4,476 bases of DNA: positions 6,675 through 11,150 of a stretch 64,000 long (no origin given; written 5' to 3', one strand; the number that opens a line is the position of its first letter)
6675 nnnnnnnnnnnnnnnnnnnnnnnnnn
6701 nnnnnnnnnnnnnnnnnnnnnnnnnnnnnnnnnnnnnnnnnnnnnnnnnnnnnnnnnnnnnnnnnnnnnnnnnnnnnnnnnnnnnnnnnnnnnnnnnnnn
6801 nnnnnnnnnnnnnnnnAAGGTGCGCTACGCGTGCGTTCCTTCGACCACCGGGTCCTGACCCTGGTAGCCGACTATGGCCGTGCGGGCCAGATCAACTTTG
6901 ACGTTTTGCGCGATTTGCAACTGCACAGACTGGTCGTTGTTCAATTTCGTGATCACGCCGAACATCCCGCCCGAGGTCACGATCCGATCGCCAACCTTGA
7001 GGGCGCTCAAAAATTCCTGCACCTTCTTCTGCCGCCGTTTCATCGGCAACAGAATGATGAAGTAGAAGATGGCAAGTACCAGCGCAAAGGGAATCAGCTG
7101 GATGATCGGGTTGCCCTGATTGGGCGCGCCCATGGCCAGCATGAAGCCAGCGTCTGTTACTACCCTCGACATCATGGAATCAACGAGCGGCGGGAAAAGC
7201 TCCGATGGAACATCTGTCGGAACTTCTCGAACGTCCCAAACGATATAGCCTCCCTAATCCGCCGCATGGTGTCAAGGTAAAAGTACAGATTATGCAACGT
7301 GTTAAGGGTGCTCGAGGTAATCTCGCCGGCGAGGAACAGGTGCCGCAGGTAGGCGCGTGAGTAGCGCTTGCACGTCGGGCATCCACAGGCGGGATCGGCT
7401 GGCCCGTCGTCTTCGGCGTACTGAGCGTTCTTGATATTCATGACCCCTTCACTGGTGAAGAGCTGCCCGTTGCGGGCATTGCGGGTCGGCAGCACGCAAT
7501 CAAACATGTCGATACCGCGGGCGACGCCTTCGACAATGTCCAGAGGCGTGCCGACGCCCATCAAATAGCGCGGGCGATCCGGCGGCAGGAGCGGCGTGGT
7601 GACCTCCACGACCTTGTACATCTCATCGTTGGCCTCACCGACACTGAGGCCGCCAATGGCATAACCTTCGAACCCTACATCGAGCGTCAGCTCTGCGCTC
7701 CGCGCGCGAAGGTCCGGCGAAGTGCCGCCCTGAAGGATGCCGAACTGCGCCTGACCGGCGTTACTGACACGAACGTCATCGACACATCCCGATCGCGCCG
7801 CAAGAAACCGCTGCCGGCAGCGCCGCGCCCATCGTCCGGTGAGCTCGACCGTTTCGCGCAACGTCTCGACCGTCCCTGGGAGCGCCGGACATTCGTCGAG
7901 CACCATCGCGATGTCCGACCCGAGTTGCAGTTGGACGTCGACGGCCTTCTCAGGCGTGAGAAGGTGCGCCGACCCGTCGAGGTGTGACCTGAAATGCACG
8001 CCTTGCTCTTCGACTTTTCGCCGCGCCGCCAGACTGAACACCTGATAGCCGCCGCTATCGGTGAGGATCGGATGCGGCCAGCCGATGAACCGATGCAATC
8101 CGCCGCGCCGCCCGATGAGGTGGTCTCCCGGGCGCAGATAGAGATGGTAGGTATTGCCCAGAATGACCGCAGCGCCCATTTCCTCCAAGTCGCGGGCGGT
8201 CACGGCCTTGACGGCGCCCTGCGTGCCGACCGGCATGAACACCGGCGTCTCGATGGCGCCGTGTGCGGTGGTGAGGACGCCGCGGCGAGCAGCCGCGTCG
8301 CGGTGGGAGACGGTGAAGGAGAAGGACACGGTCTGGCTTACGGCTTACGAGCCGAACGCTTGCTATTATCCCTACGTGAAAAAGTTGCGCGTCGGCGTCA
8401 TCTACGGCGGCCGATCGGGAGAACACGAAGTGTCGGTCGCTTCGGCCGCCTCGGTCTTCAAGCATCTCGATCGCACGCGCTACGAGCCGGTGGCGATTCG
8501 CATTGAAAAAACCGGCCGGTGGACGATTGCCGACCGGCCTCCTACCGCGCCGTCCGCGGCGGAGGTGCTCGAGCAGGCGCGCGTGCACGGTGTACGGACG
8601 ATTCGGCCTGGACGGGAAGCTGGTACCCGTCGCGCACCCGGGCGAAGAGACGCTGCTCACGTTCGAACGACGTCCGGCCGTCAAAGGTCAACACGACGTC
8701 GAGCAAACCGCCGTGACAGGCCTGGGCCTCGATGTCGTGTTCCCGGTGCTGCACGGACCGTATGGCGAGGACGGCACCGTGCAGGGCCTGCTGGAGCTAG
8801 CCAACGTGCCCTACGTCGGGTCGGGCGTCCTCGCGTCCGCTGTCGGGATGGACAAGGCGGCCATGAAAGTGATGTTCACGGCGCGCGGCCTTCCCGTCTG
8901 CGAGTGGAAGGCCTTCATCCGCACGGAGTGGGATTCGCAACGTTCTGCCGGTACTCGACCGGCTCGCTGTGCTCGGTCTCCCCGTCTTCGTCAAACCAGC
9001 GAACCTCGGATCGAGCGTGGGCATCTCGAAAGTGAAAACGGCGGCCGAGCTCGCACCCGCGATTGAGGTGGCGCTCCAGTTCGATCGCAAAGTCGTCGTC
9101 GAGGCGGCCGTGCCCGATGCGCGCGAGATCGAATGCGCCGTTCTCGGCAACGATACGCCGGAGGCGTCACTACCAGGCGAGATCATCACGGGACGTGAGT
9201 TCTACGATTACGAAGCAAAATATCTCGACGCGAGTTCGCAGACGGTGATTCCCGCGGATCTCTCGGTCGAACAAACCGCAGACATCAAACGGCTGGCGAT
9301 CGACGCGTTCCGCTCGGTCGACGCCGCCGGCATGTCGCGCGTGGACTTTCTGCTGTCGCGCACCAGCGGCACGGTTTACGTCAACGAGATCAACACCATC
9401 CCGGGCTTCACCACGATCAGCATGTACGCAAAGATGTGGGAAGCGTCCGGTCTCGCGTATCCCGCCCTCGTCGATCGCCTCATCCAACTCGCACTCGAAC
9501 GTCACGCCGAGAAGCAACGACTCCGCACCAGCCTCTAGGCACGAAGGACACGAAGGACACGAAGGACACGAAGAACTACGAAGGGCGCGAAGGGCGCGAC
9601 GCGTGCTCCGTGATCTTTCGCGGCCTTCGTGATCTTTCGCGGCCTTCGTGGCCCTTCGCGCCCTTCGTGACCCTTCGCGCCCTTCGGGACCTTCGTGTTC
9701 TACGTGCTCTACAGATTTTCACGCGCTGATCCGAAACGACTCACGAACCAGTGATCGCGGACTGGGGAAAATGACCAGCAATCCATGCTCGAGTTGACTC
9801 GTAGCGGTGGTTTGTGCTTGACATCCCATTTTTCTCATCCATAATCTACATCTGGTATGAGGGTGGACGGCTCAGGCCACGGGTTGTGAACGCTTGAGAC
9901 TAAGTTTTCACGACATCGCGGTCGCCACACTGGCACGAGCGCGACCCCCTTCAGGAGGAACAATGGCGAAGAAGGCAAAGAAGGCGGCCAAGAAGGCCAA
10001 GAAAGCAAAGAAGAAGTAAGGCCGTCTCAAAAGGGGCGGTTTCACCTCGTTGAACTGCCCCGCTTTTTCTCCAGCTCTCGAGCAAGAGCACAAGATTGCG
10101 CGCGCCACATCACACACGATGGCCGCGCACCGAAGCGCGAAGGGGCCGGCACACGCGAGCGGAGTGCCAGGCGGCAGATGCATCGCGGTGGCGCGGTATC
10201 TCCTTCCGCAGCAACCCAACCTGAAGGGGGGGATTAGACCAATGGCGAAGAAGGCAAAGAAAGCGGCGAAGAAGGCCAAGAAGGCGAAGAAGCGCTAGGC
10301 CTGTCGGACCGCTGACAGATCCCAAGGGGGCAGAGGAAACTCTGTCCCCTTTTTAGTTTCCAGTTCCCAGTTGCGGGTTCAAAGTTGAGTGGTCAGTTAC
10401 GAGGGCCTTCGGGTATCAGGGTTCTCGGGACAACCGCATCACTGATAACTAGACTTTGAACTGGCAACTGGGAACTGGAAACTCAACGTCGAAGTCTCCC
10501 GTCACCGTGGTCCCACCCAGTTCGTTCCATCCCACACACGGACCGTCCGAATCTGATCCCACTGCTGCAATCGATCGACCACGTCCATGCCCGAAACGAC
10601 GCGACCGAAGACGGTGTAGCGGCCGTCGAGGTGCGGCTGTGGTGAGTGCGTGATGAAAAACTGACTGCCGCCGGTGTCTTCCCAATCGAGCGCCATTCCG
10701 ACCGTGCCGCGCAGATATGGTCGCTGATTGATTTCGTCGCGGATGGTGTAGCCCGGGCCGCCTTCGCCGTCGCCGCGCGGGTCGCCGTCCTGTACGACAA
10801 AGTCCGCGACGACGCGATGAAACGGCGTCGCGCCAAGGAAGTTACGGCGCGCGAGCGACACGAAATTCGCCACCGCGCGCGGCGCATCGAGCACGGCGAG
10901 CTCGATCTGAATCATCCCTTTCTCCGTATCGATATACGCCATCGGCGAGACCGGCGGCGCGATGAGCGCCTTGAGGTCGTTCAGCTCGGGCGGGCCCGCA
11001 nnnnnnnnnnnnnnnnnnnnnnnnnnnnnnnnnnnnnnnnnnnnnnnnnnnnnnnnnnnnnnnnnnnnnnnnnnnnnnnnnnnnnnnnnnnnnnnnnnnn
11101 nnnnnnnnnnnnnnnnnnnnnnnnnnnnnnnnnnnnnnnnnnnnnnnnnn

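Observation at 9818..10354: Two tandem micro-genes encoding near-identical 18-aa Lys/Ala polycations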

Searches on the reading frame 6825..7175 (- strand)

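Call 61: search_protein_families(library=pfam, proteins=[window:6825-7175:-], max_evalue=0.00001)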
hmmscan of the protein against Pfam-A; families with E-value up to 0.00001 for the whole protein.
window:6825-7175:- (116 aa): 1 family
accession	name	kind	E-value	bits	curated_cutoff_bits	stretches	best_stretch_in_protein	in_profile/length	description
PF02699.20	YajC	-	6e-25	87.4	28.2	1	26-102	2-77/78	Preprotein translocase subunit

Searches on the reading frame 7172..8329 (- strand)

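Call 61: search_protein_families(library=pfam, proteins=[window:7172-8329:-], max_evalue=0.00001)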
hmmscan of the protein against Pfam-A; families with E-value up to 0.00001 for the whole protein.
window:7172-8329:- (385 aa): 1 family
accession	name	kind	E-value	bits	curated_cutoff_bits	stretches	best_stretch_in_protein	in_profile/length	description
PF01702.25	TGT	-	1.7e-155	517.9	26.3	1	13-378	2-355/357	Queuine tRNA-ribosyltransferase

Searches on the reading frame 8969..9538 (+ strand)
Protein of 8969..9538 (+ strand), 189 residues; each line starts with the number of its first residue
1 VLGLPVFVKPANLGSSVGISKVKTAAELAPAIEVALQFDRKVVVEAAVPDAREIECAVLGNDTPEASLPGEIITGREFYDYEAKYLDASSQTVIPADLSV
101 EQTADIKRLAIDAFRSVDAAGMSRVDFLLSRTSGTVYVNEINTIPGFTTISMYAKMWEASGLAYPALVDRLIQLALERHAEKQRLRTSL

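Call 61: search_protein_families(library=pfam, proteins=[window:8969-9538:+], max_evalue=0.00001)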
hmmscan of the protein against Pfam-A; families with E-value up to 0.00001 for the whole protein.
window:8969-9538:+ (189 aa): 3 families
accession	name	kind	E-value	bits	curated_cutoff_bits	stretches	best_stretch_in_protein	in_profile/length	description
PF07478.18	Dala_Dala_lig_C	-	8.2e-68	228.4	24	1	2-173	35-204/204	D-ala D-ala ligase C-terminus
PF02786.22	CPSase_L_D2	-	2.2e-07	31.1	19.8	1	2-143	37-178/211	Carbamoyl-phosphate synthase L chain, ATP binding domain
PF02222.28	ATP-grasp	-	8.7e-07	29.2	27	1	2-142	29-160/179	ATP-grasp domain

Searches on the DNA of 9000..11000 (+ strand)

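Call 4: search_rna_families(source=window, start=9000, end=11000, threshold=evalue, max_evalue=1, show_alignments=3)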
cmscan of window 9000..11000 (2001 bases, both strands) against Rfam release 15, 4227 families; matches with E-value up to 1: 7.
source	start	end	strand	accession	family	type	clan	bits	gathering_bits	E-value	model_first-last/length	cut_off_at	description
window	9539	9707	-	RF04159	MIR1437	Gene; miRNA;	-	55.1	168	4.1e-08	1-192/192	no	MIR1437 microRNA precursor family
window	9539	9707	+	RF04159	MIR1437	Gene; miRNA;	-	49.6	168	6.7e-07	1-192/192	no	MIR1437 microRNA precursor family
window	9561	9684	-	RF04201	MIR7510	Gene; miRNA;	-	28.3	93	0.0076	1-79/79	no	MIR7510 microRNA precursor family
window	9580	9628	-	RF03101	RAGATH-31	Gene; sRNA;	-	21.5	71.8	0.49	1-54/54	no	RAGATH-31 RNA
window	9581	9666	+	RF04201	MIR7510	Gene; miRNA;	-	20.7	93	0.74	1-79/79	no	MIR7510 microRNA precursor family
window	10362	10476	+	RF03632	MIR1882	Gene; miRNA;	-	20.4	107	0.64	1-131/131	no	MIR1882 microRNA precursor family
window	10749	10882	-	RF02571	Mcr7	Gene; sRNA;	-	17.5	380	0.15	1-351/351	no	mcr7 sRNA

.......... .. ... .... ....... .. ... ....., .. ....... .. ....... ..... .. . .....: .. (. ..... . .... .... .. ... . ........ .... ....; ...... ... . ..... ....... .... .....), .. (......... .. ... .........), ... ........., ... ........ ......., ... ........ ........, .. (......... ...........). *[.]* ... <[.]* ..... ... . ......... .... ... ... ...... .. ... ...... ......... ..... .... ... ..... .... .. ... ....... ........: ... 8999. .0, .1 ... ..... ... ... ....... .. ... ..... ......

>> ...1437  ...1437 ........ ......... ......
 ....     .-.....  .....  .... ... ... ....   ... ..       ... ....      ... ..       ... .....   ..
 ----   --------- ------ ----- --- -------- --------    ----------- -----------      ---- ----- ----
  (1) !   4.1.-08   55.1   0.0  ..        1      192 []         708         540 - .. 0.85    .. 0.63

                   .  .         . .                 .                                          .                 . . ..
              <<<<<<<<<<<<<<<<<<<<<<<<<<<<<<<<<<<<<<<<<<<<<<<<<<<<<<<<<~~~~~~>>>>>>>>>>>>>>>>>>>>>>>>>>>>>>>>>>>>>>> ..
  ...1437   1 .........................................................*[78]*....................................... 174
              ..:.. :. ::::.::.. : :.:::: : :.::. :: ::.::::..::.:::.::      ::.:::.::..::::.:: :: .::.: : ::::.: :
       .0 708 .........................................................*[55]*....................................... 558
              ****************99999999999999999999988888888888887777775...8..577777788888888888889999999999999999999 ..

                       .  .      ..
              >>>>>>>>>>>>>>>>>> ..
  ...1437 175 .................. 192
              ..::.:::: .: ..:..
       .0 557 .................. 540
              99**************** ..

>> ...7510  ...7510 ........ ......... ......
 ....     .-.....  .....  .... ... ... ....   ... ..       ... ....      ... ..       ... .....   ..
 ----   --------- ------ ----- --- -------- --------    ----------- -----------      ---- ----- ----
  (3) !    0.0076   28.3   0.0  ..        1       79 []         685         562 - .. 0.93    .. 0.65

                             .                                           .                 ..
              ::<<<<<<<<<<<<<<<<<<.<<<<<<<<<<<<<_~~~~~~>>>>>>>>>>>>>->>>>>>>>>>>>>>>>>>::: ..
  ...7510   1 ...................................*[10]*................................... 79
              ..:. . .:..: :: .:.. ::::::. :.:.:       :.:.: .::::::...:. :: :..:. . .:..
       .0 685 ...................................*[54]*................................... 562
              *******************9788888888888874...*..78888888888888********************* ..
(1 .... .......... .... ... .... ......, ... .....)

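Call 57: build_rna_model(alignment_id=A3)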
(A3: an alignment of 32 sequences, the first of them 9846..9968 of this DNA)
Model R1 built from alignment A3 (32 sequences, 145 columns); structure: RNAalifold consensus.
model positions 117; base pairs 22; branch points 1; effective number of sequences 1.45; information 0.59 bits per position. Calibrated on 0.2 Mb of random sequence (short: E-values are rough).
structure used (alignment columns):
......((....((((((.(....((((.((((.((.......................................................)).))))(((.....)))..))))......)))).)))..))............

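Call 59: search_with_rna_model(model_id=R1, sources=[window, L041, L042, L043, L044, L045, L046, L047, L048, L049, L050, L051, L052, L053, L054, L055, L056, L057, L058, L059, L060, L061, L062, L063, L064, L065, L066, L067, L068, L069, L070, L071, L072, L073, L074, L075, L076, L077, L078, L079, L080, L081, L082, L083, L084, L085, L086, L087, L088, L089, L090, L091, L092, L093, L094, L095, L096, L097, L098, L099, L100, L101, L102, L103, L104, L105, L106, L107, L108, L109, L110, L111, L112, L113, L114, L115, L116, L117, L118, L119, L120, L121, L122, L123, L124, L125, L126, L127, L128, L129, L130, L131, L132, L133, L134, L135, L136, L137, L138, L139], max_evalue=0.001, make_alignment=true)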
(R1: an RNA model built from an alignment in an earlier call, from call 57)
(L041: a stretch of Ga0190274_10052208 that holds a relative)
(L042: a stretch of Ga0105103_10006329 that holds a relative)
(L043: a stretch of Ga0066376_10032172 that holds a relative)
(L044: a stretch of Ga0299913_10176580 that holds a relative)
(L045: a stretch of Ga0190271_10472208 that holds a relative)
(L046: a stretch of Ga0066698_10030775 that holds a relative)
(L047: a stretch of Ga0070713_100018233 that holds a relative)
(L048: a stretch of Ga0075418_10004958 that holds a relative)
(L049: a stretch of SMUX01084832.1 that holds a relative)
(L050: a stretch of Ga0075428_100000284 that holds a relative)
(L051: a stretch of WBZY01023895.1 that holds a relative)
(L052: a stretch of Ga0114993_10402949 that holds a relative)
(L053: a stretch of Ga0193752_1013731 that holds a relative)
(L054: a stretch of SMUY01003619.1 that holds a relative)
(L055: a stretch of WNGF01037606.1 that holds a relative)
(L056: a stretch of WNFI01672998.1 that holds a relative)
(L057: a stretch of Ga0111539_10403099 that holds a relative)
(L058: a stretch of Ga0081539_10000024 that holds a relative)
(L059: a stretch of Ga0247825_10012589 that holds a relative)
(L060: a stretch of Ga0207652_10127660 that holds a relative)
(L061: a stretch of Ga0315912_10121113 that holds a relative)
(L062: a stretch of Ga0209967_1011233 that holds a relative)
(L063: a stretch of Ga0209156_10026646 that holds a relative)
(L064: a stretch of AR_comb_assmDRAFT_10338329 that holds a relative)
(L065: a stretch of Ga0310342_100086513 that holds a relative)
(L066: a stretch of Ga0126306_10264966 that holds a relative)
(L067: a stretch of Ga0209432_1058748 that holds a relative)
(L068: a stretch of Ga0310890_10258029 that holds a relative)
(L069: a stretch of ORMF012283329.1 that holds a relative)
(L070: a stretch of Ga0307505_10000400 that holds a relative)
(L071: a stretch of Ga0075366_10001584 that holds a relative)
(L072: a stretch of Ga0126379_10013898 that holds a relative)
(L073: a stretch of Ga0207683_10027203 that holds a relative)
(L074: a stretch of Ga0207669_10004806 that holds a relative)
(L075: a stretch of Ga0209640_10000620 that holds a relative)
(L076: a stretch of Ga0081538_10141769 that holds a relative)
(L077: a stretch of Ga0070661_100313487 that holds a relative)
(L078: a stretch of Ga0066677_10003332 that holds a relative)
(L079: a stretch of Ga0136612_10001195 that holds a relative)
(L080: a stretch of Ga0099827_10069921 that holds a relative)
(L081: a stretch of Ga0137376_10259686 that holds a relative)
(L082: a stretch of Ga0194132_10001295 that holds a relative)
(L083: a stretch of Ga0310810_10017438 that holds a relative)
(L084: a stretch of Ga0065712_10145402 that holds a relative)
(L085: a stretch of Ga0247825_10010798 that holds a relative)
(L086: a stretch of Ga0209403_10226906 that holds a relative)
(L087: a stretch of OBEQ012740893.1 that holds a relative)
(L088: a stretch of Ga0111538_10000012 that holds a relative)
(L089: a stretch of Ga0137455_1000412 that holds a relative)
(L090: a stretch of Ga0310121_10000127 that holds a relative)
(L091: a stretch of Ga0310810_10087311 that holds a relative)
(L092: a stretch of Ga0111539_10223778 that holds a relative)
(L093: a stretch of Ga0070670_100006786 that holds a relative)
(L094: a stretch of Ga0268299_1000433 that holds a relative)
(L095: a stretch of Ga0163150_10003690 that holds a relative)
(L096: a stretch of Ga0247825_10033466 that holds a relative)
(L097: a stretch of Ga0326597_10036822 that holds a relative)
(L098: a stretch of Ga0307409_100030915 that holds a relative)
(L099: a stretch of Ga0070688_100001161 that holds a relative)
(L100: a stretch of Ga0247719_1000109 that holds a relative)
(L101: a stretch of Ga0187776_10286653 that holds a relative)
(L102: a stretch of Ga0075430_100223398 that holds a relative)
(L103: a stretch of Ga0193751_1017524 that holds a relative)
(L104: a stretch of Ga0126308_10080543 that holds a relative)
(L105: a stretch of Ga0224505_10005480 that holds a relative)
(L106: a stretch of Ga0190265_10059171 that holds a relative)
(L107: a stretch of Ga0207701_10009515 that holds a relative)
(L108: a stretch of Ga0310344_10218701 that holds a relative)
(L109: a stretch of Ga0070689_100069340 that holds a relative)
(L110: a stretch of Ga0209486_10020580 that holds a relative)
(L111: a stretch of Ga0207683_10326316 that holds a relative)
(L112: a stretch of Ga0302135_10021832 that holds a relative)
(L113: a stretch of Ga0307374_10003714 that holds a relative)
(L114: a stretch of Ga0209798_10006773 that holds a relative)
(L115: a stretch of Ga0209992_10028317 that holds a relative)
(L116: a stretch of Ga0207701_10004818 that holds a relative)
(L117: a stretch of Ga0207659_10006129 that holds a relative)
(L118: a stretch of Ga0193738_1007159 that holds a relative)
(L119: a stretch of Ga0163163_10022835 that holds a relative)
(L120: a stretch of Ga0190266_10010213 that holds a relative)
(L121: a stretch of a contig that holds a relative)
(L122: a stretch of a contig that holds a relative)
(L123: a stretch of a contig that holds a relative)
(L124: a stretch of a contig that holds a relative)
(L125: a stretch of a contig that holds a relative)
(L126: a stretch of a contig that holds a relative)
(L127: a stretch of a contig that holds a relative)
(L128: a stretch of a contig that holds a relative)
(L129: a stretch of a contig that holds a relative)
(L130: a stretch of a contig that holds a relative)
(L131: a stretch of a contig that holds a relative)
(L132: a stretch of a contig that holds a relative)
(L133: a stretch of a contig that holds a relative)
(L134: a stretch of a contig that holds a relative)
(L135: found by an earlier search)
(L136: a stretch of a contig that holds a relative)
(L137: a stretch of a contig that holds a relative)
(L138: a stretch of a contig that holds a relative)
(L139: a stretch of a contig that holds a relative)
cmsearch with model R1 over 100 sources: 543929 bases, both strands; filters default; matches with E-value up to 0.001: 99.
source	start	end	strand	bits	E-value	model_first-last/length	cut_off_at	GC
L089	3681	3809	-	114.1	7.5e-30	1-117/117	no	0.51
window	9846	9968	+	113.4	1.2e-29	1-117/117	no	0.59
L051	24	133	-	111.9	3.2e-29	1-117/117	no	0.6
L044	1406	1524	+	111.7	3.8e-29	1-117/117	no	0.56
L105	1504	1615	+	110.9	6.4e-29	1-117/117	no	0.57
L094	3492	3601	+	105.5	2.3e-27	1-117/117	no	0.62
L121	1042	1173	+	102.9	1.3e-26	1-117/117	no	0.51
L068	780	897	-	102.4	1.7e-26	1-117/117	no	0.57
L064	1326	1453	+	102.3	1.9e-26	1-117/117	no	0.55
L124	3920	4028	+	98.2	2.8e-25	1-117/117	no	0.61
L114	1225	1356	-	95.8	1.4e-24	1-117/117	no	0.54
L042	2666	2774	+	92.8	1e-23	1-117/117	no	0.61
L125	1184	1308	+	91.5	2.5e-23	1-113/117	3'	0.51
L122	2292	2392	-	54.2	1.3e-12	1-117/117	no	0.58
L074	3143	3243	-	53.9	1.6e-12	1-117/117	no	0.58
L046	99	199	-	50.8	1.2e-11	1-117/117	no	0.57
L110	2249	2348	+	49.1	3.7e-11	1-117/117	no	0.63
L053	2691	2790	-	49.1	3.8e-11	1-117/117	no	0.59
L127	1342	1441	-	49.1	3.8e-11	1-117/117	no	0.59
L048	7115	7214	-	48.8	4.7e-11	1-117/117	no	0.62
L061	75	173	-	48.6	5.3e-11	1-117/117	no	0.57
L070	3377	3475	-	48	7.7e-11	1-117/117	no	0.58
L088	867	967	-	47.9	8.5e-11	1-117/117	no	0.54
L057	1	50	-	47.8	9e-11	1-50/117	3'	0.56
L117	3825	3924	-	47.5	1.1e-10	1-117/117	no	0.58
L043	2065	2166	+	47.1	1.4e-10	1-117/117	no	0.54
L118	3158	3259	+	46.4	2.3e-10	1-117/117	no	0.55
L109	2115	2213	+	45.8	3.3e-10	1-117/117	no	0.56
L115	1400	1499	+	45.7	3.5e-10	1-117/117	no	0.56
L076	820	920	-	45.5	4e-10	1-117/117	no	0.58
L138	1555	1656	-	45.3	4.8e-10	1-117/117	no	0.54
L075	6691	6790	+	45.2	5e-10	1-117/117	no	0.6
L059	3768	3867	-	45.1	5.3e-10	1-117/117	no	0.6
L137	1341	1440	+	45.1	5.3e-10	1-117/117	no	0.6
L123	3251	3351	+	45.1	5.5e-10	1-117/117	no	0.57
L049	1820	1921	-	44.5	7.8e-10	1-117/117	no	0.55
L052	506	607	+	44.2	9.6e-10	1-117/117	no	0.58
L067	788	888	-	44.2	9.7e-10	1-117/117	no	0.57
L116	55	154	+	44.2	9.8e-10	1-117/117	no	0.55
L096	3204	3303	+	44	1.1e-09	1-117/117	no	0.58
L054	1734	1835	+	43.9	1.1e-09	1-117/117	no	0.57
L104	128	228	-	43.9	1.2e-09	1-117/117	no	0.58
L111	1223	1321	-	43.7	1.4e-09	1-117/117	no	0.53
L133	151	249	-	43.7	1.4e-09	1-117/117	no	0.53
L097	2686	2787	-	43.6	1.5e-09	1-117/117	no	0.59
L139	522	622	-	43.4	1.7e-09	1-117/117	no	0.55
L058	2451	2549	+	43.1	2.1e-09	1-117/117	no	0.6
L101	817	917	+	43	2.1e-09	1-117/117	no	0.56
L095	1356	1454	+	43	2.1e-09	1-117/117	no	0.56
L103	2705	2804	-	42.8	2.5e-09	1-117/117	no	0.55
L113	2358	2455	-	42.2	3.6e-09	1-117/117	no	0.57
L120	2235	2336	+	42.2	3.7e-09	1-117/117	no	0.56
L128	2869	2970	-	42.1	3.8e-09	1-117/117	no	0.56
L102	970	1069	+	41.4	6.4e-09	1-117/117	no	0.59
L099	2401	2500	+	41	8.1e-09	1-117/117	no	0.57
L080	1253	1353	-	40.6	1e-08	1-117/117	no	0.55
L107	1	68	-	40.5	1.1e-08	1-74/117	3'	0.57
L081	18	118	+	40.4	1.2e-08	1-117/117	no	0.56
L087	2619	2719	+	39.7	1.9e-08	1-117/117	no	0.58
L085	4259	4359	+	39.5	2.2e-08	1-117/117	no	0.6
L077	248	348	+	39.3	2.6e-08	1-117/117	no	0.54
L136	5624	5724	-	39.3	2.6e-08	1-117/117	no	0.54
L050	2044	2144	-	39.1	2.8e-08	1-117/117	no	0.57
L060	1708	1808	+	38.5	4.1e-08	1-117/117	no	0.55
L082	96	195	+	37.6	7.6e-08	1-117/117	no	0.55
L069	507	607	-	37.5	8.4e-08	1-117/117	no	0.59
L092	1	52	-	37.4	8.9e-08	1-52/117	3'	0.58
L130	12445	12543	-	37.1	1.1e-07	1-117/117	no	0.52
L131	12850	12949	-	37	1.1e-07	1-117/117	no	0.55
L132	234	338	-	37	1.1e-07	1-117/117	no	0.56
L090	1608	1707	-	36.9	1.2e-07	1-117/117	no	0.57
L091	2803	2901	+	36.2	1.9e-07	1-117/117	no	0.55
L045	606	705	-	35.5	3.1e-07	1-117/117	no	0.53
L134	985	1086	-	35.4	3.3e-07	1-117/117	no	0.56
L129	1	71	-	35.4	3.3e-07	1-77/117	3'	0.61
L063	277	376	-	35.3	3.5e-07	1-117/117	no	0.55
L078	630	729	+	35.3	3.5e-07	1-117/117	no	0.55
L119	1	96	-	35.3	3.6e-07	1-114/117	3'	0.56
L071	5733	5832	-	35.1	3.9e-07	1-117/117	no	0.52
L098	1812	1911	+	35.1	4e-07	1-117/117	no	0.52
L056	7650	7750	+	34.4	6.4e-07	1-117/117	no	0.56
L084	862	961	-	34.2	7.2e-07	1-117/117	no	0.51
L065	623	720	-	34.1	7.9e-07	1-117/117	no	0.59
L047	329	427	-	33.5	1.2e-06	1-117/117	no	0.55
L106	1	54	-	33.2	1.4e-06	1-54/117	3'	0.54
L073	335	434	+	32.6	2.1e-06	1-117/117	no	0.54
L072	5223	5321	-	32.2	2.8e-06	1-117/117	no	0.55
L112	82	179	-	32.1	2.9e-06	1-117/117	no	0.57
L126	2873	2971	+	32.1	2.9e-06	1-117/117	no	0.57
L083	5168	5268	-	31.6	4.1e-06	1-117/117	no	0.56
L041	2937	2966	+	31.3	5e-06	1-30/117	3'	0.53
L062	1225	1254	+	31.3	5e-06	1-30/117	3'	0.53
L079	6296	6395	+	31.1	5.9e-06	1-117/117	no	0.54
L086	262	357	-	30.2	1e-05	1-117/117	no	0.53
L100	5882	5981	-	29.6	1.5e-05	1-117/117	no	0.58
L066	710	811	+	29.6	1.5e-05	1-117/117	no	0.56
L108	1592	1622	+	28.5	3.1e-05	1-31/117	3'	0.58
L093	4085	4183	+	27.9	4.8e-05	1-117/117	no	0.55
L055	319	417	+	27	8.8e-05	1-117/117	no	0.59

Alignment A6: 99 matches aligned to the model, 207 columns, each read 5' to 3' on its own strand. Consensus structure (alignment columns), stored with it:
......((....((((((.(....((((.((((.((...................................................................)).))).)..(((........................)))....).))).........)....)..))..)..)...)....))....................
